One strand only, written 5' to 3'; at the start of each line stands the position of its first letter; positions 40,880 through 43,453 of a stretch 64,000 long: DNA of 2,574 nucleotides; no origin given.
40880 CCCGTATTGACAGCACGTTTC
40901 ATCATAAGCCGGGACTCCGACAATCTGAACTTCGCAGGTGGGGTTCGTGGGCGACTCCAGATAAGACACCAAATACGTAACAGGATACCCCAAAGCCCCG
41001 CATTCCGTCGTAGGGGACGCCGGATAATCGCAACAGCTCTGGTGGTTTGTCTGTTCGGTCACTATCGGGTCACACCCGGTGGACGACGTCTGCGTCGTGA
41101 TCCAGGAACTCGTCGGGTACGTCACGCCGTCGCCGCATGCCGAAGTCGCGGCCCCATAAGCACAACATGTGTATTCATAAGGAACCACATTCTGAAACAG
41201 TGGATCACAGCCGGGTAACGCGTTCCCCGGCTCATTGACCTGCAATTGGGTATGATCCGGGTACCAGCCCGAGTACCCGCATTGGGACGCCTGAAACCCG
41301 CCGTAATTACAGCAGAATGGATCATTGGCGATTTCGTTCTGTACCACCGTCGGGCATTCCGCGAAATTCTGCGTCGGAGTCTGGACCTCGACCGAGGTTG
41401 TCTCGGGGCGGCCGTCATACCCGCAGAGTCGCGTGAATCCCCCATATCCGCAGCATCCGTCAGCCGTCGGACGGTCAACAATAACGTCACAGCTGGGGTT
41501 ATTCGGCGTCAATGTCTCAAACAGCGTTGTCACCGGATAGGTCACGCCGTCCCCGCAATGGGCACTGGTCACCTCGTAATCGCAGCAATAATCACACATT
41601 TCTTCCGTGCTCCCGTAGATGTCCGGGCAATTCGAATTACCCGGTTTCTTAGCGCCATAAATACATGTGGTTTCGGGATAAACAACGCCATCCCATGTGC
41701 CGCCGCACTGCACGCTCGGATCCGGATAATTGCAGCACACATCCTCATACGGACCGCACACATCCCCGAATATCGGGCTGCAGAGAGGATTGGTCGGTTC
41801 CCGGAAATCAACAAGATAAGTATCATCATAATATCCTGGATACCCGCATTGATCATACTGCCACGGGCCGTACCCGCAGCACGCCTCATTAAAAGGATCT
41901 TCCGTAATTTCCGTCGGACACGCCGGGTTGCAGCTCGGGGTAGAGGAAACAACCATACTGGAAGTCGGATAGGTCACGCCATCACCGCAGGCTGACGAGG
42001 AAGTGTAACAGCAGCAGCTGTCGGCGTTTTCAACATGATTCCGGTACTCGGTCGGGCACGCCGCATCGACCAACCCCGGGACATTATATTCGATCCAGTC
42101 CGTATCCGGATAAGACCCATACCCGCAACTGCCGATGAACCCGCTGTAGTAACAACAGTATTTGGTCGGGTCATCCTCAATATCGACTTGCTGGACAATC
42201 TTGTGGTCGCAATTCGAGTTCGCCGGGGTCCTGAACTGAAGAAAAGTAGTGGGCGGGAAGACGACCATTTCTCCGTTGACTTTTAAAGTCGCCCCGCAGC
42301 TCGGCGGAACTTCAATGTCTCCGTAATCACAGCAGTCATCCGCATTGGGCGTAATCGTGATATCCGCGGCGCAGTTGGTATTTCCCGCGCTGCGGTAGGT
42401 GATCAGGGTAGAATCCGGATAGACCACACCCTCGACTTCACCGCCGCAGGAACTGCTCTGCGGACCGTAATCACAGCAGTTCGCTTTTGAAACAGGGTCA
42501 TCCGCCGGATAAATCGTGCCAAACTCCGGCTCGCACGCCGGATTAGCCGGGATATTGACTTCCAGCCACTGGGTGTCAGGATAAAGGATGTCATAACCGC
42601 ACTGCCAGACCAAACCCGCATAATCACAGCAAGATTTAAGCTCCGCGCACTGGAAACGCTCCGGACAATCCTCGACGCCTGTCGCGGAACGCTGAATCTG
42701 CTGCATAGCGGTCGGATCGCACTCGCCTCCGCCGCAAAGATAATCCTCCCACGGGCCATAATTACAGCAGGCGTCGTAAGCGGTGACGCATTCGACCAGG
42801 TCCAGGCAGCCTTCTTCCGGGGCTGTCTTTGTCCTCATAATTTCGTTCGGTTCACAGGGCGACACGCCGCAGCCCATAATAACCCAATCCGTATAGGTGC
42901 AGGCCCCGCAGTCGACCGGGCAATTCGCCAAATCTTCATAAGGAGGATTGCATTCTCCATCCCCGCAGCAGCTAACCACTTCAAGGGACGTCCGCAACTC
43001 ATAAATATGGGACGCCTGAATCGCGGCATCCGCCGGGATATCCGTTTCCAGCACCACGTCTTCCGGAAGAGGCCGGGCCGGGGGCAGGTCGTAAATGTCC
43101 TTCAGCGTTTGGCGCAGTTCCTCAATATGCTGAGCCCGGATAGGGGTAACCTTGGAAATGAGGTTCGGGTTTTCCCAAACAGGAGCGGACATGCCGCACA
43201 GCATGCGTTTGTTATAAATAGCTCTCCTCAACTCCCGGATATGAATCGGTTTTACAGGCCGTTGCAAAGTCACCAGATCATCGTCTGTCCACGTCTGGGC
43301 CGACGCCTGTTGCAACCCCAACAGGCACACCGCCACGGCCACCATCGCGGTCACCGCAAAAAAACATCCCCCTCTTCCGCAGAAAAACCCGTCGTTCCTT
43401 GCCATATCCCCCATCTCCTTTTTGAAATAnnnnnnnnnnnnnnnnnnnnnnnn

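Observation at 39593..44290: Two-gene operon for a giant secreted protein built from ~17 tandem four-cysteine modules (CC-x-Y-G ... C-G ... Y-P-x-T ... C), with a secreted beta-rich partner: no recognisable family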

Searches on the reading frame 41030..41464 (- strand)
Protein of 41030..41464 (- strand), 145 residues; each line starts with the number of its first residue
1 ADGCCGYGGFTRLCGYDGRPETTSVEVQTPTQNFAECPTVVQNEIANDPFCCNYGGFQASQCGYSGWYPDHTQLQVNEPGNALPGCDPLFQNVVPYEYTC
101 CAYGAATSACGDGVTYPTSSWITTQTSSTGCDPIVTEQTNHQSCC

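Call 42: predict_structure(alignment_id=A6)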
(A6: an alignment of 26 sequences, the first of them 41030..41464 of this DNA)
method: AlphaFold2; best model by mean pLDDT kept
length: 145 residues; sequences in the alignment: 26
mean_pLDDT: 95.0   pTM: 0.69
mean pLDDT of the five models: 95.0, 94.7, 94.6, 94.2, 94.0
residues with pLDDT >= 90: 133; 70-90: 11; 50-70: 1; < 50: 0
segments of 3 or more residues with pLDDT < 50: none
pLDDT, mean of each block of 10 residues (from residue 1): 87 96 96 91 95 95 97 97 93 96 97 97 96 97 95
secondary structure, 60 per line:
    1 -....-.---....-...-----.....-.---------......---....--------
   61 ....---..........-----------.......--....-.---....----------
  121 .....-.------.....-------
elements in order: H2-5 E11-14 E24-28 E40-45 H49-52 E61-64 E68-77 E89-95 H98-101 E107-110 E121-125 E134-138

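Call 55: fold_search(model_id=the predicted structure, library=pdb)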
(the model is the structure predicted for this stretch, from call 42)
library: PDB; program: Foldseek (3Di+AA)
matches with E <= 10: 573; with E <= 0.001: 0
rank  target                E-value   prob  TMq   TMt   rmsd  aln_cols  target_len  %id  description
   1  3hsa_C                2.0e-01  0.44  0.20  0.25  14.4        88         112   10  Crystal structure of pleckstrin homology domain (YP_926556.1) from SHEWANELLA AMAZONENSIS SB2B at 1.99 A resolution (released 2009-06-23)
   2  2zvk_C                3.2e-01  0.08  0.16  0.10  23.1       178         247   10  Crystal structure of PCNA in complex with DNA polymerase eta fragment (released 2009-02-10)
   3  8asv_A                3.5e-01  0.08  0.17  0.03  19.5       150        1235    9  Cryo-EM structure of yeast Elongator complex (released 2022-12-07)
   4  8avg_B                3.5e-01  0.08  0.16  0.04  21.1       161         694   10  Cryo-EM structure of mouse Elp123 with bound SAM (released 2022-12-07)
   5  3gyo                  3.9e-01  0.15  0.18  0.13  20.3       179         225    8  Se-Met Rtt106p (released 2009-12-08)
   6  3ggr_C                4.4e-01  0.03  0.11  0.08  24.4       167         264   10  Crystal Structure of the Human Rad9-Hus1-Rad1 complex (released 2009-06-16)
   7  9ltw_B                4.9e-01  0.08  0.16  0.04  18.0       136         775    6  protein structure of DDB1-DDA1-DET1 (released 2026-01-28)
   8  3rvt_D                4.9e-01  0.08  0.15  0.10  20.7       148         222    7  Structure of 4C1 Fab in P212121 space group (released 2012-01-11)
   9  5e0u_A                4.9e-01  0.08  0.17  0.11  23.2       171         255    9  Human PCNA variant (S228I) complexed with p21 at 1.9 Angstroms (released 2016-04-20)
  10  6fcn_A                5.4e-01  0.07  0.15  0.10  21.7       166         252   10  Crystal structure of human PCNA soaked with p47phox(106-127) peptide (released 2019-01-30)
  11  1aqk_H                5.4e-01  0.04  0.14  0.10  19.9       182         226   12  THREE-DIMENSIONAL STRUCTURE OF A HUMAN FAB WITH HIGH AFFINITY FOR TETANUS TOXOID (released 1998-02-04)
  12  8dt6_D                5.8e-01  0.05  0.14  0.06  21.2       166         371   10  Crystal Structure of DNA Polymerase III beta subunit from Elizabethkingia anophelis (released 2022-08-10)
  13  5myo_B                5.8e-01  0.04  0.13  0.09  20.9       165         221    7  Structure of Pyroglutamate-Abeta-specific Fab c#6 in complex with human Abeta-pE3-12-PEGb (released 2017-06-28)
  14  3hsa_B                6.8e-01  0.30  0.17  0.20  14.2        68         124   13  Crystal structure of pleckstrin homology domain (YP_926556.1) from SHEWANELLA AMAZONENSIS SB2B at 1.99 A resolution (released 2009-06-23)
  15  3wgw_B                6.8e-01  0.06  0.17  0.11  22.6       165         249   10  Structure of PCNA bound to a small molecule inhibitor (released 2014-02-05)
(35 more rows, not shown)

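Call 95: search_protein_families(library=pfam, alignment_id=A4, max_evalue=10)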
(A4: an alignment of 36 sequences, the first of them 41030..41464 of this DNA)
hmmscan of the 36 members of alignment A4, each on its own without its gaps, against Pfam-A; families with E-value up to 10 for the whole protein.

A. member 1, window:41030-41464:- (145 aa): 0 families

B. families by the number of members that match (of 36 scanned): 28 families (the first 25 are shown)
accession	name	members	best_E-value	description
PF12892.13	FctA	4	0.00011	Spy0128-like isopeptide containing domain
PF17895.7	Dicer_N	4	0.0033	Giardia Dicer N-terminal domain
PF01780.25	Ribosomal_L37ae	3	0.076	Ribosomal L37ae protein family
PF12812.13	PDZ_1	2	0.0014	PDZ-like domain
PF08790.17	zf-LYAR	2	0.0059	LYAR-type C2HC zinc finger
PF18657.6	YDG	2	0.018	YDG domain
PF21361.3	Sina_ZnF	2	0.066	Sina, zinc finger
PF16017.11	BTB_3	2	0.19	BTB/POZ domain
PF03302.18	VSP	1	0.00023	Giardia variant-specific surface protein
PF25272.1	VERL_C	1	0.0011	Vitelline envelope sperm lysin receptor, C-terminal domain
PF16561.11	AMPK1_CBM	1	0.0063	Glycogen recognition site of AMP-activated protein kinase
PF17342.7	DUF5372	1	0.022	Family of unknown function (DUF5372)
PF09931.15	Phage_phiJL001_Gp84_N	1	0.08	Baseplate hub protein, N-terminal attachment domain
PF13785.11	DUF4178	1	0.12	Domain of unknown function (DUF4178)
PF02839.19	CBM_5_12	1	0.14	Carbohydrate-binding module family 5/12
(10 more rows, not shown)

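Call 101: search_solved_structures(query=A4, max_evalue=10)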
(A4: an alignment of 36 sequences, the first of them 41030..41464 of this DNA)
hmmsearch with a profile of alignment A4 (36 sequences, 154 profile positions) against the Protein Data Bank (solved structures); distinct sequences matched with E-value up to 10: 0.

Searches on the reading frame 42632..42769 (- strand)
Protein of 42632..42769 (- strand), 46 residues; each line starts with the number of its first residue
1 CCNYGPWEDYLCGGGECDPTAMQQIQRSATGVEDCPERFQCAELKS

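Call 80: find_homologous_proteins(query=A8, max_evalue=0.01)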
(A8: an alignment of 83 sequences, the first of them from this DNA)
Query A8 (83 sequences): 26 candidates shared short words with the query, none scored E <= 0.01.

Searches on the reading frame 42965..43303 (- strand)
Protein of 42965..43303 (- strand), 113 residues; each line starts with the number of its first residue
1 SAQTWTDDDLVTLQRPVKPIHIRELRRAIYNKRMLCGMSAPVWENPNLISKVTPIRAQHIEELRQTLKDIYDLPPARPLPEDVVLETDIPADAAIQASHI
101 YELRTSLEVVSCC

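Call 66: search_solved_structures(query=A7, max_evalue=10, show_alignments=2)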
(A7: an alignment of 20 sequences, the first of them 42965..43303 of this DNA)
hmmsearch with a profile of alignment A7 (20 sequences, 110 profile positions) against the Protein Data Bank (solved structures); distinct sequences matched with E-value up to 10: 1.
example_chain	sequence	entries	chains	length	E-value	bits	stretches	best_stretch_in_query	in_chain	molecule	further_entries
3h1t_A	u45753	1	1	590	0.63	13.2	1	51-101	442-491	Type I site-specific restriction-modification system, R (Restriction) subunit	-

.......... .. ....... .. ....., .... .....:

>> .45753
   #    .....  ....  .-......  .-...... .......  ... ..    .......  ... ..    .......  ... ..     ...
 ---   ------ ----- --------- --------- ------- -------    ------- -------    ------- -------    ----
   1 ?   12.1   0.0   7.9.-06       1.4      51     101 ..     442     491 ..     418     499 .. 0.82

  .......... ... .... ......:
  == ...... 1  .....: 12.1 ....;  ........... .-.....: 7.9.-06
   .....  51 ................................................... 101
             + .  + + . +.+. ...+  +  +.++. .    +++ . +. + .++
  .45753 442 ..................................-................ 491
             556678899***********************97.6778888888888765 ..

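Call 75: predict_structure(alignment_id=A7)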
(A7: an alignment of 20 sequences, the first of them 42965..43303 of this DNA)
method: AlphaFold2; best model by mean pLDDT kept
length: 113 residues; sequences in the alignment: 20
mean_pLDDT: 85.6   pTM: 0.80
mean pLDDT of the five models: 85.6, 85.4, 84.3, 82.3, 82.2
residues with pLDDT >= 90: 57; 70-90: 41; 50-70: 15; < 50: 0
segments of 3 or more residues with pLDDT < 50: none
pLDDT, mean of each block of 10 residues (from residue 1): 77 79 95 94 92 91 94 77 71 85 90 76
secondary structure, 60 per line:
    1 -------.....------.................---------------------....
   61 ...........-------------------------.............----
elements in order: H8-12 H19-35 H57-71 H97-109

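Call 88: search_protein_families(library=phrogs, proteins=[window:42965-43303:-], max_evalue=0.1)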
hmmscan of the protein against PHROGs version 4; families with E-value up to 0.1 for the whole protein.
window:42965-43303:- (113 aa): 0 families
